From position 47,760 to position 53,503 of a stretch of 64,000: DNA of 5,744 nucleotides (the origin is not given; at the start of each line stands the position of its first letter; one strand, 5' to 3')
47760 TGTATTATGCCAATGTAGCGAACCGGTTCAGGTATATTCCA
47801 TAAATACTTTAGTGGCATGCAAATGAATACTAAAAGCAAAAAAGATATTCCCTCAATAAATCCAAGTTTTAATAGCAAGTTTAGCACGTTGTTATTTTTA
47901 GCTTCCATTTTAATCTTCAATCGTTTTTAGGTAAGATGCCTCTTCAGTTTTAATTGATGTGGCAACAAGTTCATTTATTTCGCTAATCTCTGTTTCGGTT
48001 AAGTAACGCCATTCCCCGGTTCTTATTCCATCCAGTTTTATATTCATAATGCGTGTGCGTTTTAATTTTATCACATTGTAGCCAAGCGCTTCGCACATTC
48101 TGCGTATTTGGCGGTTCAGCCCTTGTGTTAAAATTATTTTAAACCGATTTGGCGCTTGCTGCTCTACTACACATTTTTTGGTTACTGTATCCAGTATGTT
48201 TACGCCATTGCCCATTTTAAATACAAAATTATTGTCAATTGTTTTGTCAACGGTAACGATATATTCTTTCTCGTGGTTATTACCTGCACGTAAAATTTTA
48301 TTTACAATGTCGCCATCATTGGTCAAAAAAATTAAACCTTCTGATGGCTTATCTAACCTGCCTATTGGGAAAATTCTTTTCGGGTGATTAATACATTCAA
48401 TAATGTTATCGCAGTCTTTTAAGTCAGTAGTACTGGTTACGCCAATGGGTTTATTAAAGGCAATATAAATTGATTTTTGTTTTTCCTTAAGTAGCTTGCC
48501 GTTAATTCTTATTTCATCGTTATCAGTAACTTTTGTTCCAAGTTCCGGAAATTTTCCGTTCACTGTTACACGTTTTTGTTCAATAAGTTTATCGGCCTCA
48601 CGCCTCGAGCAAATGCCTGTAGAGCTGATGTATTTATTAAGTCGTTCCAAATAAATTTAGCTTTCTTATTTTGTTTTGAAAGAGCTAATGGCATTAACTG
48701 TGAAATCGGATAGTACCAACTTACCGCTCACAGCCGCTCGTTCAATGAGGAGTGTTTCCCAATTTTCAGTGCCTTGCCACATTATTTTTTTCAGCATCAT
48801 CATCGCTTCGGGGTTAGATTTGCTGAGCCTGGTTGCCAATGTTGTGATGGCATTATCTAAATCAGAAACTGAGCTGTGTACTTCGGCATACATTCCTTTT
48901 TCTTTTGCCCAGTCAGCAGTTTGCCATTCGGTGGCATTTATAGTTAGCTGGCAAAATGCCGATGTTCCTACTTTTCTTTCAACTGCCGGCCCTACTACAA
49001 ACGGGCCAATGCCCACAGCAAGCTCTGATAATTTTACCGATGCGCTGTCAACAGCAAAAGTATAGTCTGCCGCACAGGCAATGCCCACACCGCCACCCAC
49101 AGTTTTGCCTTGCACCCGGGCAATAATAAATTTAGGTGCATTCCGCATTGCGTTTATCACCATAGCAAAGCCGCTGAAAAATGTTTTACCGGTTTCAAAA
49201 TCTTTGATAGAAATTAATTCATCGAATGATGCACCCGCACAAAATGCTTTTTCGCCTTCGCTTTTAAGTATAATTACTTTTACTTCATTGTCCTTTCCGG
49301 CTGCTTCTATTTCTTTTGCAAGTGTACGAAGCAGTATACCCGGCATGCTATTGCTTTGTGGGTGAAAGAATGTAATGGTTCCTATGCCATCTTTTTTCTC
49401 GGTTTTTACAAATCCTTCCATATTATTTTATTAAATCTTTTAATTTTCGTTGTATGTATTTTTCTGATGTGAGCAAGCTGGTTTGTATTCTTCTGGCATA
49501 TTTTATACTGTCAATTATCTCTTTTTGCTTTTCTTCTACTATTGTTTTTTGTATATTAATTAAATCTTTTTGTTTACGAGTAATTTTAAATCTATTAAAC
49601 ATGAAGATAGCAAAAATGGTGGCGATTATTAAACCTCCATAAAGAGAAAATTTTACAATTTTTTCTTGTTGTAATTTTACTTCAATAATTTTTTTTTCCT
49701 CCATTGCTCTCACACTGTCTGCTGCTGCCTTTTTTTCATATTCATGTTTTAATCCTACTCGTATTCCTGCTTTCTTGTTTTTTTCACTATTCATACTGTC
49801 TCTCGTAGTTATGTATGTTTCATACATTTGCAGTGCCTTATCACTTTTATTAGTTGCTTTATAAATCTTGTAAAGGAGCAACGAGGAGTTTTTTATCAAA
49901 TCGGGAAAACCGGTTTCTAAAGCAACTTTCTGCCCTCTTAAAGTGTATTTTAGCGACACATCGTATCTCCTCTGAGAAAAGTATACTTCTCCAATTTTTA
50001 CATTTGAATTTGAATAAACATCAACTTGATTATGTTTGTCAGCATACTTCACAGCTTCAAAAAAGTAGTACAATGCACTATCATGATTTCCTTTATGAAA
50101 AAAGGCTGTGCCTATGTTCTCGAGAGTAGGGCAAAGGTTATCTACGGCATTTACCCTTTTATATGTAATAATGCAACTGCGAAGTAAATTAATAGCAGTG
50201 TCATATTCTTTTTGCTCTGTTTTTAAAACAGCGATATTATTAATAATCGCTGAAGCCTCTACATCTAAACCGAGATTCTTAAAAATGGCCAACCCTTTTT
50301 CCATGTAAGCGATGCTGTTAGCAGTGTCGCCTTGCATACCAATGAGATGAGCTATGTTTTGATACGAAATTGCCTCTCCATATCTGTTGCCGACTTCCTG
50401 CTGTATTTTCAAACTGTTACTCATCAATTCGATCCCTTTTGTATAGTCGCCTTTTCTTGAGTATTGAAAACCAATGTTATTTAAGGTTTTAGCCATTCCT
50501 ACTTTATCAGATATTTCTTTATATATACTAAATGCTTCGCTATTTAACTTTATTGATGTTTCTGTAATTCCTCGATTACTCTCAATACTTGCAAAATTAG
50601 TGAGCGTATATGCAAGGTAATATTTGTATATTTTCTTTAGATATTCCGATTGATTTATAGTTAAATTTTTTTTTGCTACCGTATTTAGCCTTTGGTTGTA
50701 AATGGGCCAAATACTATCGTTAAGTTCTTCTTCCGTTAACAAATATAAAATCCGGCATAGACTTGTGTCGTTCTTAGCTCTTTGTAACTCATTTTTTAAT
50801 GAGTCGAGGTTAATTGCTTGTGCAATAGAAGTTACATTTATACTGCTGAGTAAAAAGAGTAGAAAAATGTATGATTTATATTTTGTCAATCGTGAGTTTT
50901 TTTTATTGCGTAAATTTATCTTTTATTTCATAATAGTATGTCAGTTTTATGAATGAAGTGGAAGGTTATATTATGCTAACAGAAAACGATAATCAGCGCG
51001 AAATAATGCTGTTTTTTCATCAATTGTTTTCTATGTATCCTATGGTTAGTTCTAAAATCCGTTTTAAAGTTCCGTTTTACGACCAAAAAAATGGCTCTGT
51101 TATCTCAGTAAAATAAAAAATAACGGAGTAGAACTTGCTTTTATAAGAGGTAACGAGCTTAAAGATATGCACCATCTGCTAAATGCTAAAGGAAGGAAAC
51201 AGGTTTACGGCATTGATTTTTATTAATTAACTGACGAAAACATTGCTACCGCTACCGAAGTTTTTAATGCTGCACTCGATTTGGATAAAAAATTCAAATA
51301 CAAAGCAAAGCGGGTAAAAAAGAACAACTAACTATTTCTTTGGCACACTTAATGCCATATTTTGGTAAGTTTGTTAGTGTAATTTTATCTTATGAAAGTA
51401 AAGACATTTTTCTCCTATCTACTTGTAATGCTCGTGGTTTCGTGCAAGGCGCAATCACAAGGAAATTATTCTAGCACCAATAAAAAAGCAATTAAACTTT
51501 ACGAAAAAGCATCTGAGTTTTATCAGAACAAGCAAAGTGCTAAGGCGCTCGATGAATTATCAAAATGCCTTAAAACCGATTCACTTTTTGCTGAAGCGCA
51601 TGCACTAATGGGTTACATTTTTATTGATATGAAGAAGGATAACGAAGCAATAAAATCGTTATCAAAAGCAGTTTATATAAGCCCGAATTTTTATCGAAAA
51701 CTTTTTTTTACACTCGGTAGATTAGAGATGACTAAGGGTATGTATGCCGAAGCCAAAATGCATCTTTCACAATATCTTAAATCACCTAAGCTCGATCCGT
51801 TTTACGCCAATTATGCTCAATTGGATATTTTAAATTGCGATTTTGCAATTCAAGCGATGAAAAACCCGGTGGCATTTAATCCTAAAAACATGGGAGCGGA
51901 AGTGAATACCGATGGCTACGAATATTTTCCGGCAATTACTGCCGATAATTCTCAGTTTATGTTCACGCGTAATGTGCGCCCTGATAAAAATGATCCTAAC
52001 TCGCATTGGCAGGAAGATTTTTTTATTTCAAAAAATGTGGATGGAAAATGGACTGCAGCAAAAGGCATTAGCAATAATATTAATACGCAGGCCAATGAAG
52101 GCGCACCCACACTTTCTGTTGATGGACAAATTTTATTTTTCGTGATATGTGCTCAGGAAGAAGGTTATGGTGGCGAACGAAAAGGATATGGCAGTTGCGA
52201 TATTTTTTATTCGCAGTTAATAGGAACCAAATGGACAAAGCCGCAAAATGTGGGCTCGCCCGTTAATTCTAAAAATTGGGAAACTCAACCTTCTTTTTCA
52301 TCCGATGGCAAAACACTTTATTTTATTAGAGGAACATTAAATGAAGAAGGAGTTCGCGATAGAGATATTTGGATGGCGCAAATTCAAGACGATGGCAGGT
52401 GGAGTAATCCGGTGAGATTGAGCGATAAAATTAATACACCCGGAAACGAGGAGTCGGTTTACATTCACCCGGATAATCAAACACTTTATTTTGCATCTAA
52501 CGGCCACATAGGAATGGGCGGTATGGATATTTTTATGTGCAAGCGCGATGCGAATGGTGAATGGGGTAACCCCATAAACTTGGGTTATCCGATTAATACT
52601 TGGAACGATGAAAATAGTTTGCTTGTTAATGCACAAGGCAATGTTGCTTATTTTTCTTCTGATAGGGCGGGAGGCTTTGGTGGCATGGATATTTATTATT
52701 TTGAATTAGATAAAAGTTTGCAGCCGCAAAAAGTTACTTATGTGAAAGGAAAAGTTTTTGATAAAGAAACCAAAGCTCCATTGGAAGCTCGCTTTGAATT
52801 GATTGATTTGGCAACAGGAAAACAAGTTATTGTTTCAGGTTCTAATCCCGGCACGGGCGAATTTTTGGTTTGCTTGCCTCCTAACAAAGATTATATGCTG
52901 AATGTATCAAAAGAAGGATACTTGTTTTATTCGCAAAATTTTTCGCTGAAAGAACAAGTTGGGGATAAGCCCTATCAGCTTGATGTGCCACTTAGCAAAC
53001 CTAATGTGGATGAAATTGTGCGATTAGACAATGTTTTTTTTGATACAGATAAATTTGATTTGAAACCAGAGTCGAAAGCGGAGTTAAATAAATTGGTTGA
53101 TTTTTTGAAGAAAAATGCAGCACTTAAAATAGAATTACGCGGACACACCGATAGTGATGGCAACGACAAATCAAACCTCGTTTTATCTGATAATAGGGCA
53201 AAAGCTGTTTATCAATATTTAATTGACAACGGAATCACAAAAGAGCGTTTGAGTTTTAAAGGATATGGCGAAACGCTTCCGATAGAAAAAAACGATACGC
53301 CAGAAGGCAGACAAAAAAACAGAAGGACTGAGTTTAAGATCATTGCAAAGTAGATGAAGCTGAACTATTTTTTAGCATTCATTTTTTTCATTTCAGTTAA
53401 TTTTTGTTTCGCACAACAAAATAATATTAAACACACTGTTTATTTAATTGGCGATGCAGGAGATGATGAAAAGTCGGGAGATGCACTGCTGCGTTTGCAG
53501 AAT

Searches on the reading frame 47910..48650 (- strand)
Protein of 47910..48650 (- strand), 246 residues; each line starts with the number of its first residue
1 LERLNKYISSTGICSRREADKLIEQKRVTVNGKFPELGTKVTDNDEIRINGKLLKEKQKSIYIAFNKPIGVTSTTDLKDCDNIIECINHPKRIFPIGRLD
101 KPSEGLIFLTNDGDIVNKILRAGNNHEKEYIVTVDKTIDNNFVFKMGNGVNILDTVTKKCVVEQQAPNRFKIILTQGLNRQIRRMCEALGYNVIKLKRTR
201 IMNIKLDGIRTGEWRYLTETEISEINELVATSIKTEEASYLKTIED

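Call 29: search_protein_families(library=pfam, proteins=[window:47910-48650:-], max_evalue=0.001)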
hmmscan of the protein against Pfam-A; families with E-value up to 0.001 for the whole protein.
window:47910-48650:- (246 aa): 2 families
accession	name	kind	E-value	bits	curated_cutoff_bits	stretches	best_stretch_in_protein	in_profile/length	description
PF00849.27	PseudoU_synth_2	-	2e-18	67.5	26.8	1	62-188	2-152/152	RNA pseudouridylate synthase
PF01479.30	S4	-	1.2e-10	41.4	22.8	1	2-47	1-48/48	S4 domain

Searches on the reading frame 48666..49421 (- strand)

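Call 29: search_protein_families(library=pfam, proteins=[window:48666-49421:-], max_evalue=0.001)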
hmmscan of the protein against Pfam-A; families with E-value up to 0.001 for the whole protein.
window:48666-49421:- (251 aa): 2 families
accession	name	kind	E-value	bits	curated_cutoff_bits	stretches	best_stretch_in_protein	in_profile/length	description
PF00378.25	ECH_1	-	5.9e-32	111.4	27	1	8-220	1-211/251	Enoyl-CoA hydratase/isomerase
PF16113.10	ECH_2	-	6.2e-18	65.8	27.2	1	20-144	8-135/335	Enoyl-CoA hydratase/isomerase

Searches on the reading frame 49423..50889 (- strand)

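Call 29: search_protein_families(library=pfam, proteins=[window:49423-50889:-], max_evalue=0.001)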
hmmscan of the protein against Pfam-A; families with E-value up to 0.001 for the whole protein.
window:49423-50889:- (488 aa): 6 families
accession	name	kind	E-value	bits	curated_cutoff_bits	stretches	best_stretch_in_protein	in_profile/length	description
PF13424.12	TPR_12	-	2e-26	92.4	30.1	2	132-204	2-76/77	Tetratricopeptide repeat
PF13374.12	TPR_10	-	1.2e-12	47.9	27.5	1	215-247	4-36/42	Tetratricopeptide repeat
PF00515.34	TPR_1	-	3.2e-11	43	27.8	0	258-282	6-30/34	Tetratricopeptide repeat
PF07719.23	TPR_2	-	3.8e-10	39.5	27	0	133-163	1-31/34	Tetratricopeptide repeat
PF13181.12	TPR_8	-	7.1e-08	32.5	25.7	0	175-202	3-30/34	Tetratricopeptide repeat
PF13174.12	TPR_6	-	0.0004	21.3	26.3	0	219-243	6-30/33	Tetratricopeptide repeat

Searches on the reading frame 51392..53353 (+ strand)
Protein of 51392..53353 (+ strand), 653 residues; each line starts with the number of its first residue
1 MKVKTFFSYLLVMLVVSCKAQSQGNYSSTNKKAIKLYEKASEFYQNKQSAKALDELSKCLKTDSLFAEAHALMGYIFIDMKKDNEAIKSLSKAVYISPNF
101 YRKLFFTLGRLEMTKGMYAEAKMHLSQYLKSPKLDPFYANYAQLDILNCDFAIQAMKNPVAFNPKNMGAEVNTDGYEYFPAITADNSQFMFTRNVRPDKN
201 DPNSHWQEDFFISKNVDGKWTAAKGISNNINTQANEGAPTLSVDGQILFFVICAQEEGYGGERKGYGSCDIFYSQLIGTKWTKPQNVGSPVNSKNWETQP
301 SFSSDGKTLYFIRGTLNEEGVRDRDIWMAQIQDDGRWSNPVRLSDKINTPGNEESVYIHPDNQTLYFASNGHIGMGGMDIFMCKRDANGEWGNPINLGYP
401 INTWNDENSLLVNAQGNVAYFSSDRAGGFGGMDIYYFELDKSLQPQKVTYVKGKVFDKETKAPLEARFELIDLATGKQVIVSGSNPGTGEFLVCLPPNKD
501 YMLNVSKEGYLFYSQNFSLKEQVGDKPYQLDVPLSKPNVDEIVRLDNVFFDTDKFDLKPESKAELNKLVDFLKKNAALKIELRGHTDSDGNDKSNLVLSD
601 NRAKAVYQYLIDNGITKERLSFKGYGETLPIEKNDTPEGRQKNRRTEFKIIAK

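Call 29: search_protein_families(library=pfam, proteins=[window:51392-53353:+], max_evalue=0.001)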
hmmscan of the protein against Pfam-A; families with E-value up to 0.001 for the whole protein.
window:51392-53353:+ (653 aa): 7 families
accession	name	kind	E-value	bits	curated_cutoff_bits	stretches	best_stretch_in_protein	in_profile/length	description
PF07676.18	PD40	-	6.9e-27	93.2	20.9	2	345-382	3-38/38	WD40-like Beta Propeller Repeat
PF00691.25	OmpA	-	1.3e-25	90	27.2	1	549-644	1-98/98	OmpA family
PF13181.12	TPR_8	-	2.4e-06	27.7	25.7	1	67-99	1-33/34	Tetratricopeptide repeat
PF07719.23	TPR_2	-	9.3e-06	25.8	27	0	67-99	1-33/34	Tetratricopeptide repeat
PF00515.34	TPR_1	-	2.5e-05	24.3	27.8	0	67-100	1-34/34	Tetratricopeptide repeat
PF13414.12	TPR_11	-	0.00051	20.1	26.8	0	74-100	1-27/42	TPR repeat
PF05359.17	DUF748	-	0.00051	18.6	50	0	545-589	878-922/1037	Domain of Unknown Function (DUF748)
